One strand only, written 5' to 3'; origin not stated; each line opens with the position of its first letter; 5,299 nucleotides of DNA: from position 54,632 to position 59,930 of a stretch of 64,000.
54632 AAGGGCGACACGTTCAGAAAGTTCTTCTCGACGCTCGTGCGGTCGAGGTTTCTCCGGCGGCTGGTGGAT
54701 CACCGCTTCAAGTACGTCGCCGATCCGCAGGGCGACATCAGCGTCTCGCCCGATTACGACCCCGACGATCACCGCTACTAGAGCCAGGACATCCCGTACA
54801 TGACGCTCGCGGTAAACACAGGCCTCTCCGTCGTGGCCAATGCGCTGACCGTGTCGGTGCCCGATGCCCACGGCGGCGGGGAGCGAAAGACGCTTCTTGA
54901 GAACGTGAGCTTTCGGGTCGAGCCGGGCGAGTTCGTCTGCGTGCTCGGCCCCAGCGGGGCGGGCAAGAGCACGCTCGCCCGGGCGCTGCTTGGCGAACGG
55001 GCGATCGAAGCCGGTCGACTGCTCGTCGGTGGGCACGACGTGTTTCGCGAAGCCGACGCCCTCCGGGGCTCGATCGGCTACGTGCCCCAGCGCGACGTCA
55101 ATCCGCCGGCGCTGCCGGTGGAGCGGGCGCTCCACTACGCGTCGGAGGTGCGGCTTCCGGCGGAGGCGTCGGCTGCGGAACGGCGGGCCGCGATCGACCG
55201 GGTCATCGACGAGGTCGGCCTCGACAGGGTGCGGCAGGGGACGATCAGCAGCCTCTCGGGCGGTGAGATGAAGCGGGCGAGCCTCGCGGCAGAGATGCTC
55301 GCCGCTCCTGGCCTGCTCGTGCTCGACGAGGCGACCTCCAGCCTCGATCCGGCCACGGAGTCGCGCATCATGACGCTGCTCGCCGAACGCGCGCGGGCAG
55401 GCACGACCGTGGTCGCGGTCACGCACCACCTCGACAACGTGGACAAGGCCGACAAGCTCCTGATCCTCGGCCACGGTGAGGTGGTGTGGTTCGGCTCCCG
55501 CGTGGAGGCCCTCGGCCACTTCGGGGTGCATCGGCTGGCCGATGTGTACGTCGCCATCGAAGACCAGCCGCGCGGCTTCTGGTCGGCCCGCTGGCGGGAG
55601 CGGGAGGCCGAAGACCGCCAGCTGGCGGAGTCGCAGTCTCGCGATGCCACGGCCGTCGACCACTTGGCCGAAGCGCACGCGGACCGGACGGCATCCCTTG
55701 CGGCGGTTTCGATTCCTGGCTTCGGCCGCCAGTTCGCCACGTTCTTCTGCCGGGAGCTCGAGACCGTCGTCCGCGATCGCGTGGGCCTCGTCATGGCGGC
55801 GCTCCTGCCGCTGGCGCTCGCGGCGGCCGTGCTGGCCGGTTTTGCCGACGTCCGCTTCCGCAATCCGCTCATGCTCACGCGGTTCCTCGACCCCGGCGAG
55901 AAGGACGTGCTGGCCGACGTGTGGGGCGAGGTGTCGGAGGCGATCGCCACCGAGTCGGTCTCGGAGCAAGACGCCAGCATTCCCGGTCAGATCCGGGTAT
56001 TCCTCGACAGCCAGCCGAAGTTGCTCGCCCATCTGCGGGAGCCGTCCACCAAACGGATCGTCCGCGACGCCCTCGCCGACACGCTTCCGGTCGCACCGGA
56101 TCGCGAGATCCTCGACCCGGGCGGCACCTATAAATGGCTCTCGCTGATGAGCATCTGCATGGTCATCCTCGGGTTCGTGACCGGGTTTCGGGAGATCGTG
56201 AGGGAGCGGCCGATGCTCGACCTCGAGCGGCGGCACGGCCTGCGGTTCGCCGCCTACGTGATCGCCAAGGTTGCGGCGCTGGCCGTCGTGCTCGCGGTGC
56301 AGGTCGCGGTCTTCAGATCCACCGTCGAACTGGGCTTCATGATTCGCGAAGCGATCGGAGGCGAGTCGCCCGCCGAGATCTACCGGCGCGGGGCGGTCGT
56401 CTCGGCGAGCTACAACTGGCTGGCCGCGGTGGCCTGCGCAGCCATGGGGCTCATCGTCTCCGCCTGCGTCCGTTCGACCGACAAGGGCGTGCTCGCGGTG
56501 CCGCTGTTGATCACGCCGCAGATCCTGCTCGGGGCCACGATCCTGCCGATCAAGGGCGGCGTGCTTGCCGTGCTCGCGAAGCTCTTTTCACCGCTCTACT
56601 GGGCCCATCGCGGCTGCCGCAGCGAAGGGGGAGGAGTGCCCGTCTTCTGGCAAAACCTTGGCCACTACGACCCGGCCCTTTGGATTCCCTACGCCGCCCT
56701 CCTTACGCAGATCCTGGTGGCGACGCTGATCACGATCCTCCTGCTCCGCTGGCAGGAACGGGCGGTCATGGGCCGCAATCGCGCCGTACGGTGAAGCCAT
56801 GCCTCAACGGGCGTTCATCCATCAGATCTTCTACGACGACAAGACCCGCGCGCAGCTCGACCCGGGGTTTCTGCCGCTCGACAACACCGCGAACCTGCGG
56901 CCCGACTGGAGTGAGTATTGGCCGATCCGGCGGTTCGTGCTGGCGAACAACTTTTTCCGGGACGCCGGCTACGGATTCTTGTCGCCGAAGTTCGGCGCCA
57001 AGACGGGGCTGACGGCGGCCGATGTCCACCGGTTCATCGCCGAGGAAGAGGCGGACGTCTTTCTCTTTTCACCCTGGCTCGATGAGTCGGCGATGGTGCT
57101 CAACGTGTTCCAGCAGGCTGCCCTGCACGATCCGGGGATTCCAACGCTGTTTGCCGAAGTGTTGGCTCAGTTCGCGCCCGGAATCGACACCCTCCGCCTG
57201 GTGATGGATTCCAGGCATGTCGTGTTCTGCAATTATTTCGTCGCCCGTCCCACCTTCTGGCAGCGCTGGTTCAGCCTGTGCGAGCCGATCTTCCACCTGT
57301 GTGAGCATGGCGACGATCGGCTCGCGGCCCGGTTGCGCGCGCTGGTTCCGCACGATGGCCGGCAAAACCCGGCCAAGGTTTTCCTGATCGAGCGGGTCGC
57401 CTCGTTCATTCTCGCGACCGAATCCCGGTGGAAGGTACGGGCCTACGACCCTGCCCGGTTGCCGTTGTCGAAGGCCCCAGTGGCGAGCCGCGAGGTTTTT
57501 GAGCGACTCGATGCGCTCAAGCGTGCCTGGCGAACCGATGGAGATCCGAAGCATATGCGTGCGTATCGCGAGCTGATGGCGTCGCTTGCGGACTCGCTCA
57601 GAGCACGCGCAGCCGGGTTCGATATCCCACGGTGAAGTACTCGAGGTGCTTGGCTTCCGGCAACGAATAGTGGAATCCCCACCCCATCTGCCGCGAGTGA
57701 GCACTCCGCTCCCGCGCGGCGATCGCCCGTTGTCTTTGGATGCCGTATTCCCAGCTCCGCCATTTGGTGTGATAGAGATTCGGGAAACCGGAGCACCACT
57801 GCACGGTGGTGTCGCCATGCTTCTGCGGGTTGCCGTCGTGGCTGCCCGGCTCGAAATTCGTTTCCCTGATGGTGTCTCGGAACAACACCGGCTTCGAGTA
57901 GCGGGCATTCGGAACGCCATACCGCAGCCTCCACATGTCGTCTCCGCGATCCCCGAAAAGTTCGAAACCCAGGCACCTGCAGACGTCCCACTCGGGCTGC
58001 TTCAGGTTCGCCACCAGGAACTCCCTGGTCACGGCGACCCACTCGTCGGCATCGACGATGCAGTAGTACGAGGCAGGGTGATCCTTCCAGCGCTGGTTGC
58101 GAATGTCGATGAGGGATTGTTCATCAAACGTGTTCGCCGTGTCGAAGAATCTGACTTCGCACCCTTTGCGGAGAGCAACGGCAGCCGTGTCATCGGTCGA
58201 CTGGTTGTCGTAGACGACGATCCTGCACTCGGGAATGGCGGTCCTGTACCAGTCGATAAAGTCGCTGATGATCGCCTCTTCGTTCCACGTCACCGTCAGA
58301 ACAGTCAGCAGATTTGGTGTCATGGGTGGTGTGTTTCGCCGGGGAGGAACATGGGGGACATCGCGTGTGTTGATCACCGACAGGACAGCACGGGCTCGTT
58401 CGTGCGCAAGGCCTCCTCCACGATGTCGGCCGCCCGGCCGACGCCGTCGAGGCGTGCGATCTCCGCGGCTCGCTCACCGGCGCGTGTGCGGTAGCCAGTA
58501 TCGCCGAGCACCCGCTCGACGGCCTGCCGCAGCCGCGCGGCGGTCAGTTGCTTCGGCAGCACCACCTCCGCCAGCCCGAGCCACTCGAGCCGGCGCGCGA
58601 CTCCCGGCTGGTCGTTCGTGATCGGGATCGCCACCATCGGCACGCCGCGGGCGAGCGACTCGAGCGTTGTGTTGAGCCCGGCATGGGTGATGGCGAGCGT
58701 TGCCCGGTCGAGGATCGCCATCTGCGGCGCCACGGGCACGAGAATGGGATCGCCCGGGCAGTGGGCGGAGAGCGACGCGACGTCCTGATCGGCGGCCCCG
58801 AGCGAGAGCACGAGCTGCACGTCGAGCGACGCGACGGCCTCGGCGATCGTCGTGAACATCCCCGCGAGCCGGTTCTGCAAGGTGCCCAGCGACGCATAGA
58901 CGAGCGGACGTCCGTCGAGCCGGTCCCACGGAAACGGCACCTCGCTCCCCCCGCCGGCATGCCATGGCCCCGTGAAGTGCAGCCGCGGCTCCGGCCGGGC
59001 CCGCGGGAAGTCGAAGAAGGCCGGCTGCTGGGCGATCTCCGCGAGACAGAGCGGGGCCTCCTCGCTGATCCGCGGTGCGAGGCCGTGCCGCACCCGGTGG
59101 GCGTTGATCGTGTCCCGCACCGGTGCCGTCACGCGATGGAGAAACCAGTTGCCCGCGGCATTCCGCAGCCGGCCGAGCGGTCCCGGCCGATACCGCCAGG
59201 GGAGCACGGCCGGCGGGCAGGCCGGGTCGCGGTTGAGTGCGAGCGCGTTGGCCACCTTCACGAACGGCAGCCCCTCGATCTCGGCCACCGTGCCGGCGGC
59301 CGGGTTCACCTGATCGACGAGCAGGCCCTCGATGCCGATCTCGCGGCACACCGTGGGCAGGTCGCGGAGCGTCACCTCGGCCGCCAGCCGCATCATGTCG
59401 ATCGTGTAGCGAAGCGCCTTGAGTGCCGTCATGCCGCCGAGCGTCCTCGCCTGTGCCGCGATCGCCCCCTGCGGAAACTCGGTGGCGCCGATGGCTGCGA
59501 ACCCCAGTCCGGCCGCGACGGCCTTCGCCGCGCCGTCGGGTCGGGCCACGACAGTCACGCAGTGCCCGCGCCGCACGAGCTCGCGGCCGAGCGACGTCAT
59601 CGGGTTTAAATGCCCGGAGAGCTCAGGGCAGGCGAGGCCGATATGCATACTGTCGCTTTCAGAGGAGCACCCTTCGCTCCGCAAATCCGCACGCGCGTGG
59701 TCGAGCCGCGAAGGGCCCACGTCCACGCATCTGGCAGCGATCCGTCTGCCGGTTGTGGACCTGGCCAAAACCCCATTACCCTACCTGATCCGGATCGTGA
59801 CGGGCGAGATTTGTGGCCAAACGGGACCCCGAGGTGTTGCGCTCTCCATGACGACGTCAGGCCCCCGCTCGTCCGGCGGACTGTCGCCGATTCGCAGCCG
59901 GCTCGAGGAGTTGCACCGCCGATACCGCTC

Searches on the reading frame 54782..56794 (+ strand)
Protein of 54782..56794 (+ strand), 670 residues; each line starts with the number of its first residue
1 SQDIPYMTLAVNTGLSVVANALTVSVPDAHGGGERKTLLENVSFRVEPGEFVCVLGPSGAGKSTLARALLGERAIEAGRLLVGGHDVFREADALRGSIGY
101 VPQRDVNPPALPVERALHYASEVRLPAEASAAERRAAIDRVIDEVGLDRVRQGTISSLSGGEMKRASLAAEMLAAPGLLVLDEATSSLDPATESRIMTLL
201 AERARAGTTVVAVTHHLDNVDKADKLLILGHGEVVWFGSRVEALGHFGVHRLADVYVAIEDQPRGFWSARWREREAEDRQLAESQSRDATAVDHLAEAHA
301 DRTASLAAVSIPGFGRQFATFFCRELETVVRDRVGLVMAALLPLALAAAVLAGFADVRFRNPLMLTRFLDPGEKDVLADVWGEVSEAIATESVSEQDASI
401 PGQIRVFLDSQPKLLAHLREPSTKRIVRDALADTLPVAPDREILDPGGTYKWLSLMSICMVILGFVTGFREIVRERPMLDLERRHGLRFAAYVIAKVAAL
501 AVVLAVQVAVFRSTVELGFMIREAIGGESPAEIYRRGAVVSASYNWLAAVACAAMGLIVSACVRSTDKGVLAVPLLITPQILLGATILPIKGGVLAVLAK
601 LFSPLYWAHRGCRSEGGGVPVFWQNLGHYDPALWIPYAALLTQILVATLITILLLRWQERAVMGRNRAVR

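Call 64: search_protein_families(library=pfam, proteins=[window:54782-56794:+], max_evalue=0.00001)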
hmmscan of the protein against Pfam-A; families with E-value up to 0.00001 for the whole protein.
window:54782-56794:+ (670 aa): 5 families
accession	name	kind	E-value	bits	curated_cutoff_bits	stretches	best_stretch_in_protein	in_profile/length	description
PF00005.33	ABC_tran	-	9.9e-27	94.6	25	1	39-186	1-137/137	ABC transporter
PF01061.29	ABC2_membrane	-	4.4e-12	46.4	26.9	1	451-613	52-207/211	ABC-2 type transporter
PF13304.12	AAA_21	-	7.6e-09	36.5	27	0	163-216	242-299/304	AAA domain, putative AbiEii toxin, Type IV TA system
PF02463.25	SMC_N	-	2.8e-06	27.4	40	0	50-227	25-209/220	RecF/RecN/SMC N terminal domain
PF13191.12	AAA_16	-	6.2e-06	27.2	32.6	1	45-205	21-161/167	AAA ATPase domain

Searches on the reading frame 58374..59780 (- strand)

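Call 64: search_protein_families(library=pfam, proteins=[window:58374-59780:-], max_evalue=0.00001)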
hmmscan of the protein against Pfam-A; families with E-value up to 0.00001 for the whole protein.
window:58374-59780:- (468 aa): 3 families
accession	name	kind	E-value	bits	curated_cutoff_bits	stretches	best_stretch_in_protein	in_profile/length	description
PF00201.24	UDPGT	-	1.4e-15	57.5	19.5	1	293-432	277-413/499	UDP-glucoronosyl and UDP-glucosyl transferase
PF06722.18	EryCIII-like_C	-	2.4e-12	47.5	31.7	1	314-441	5-129/145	Erythromycin biosynthesis protein CIII-like, C-terminal domain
PF04101.22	Glyco_tran_28_C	-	1.8e-08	35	22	1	320-426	30-142/166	Glycosyltransferase family 28 C-terminal domain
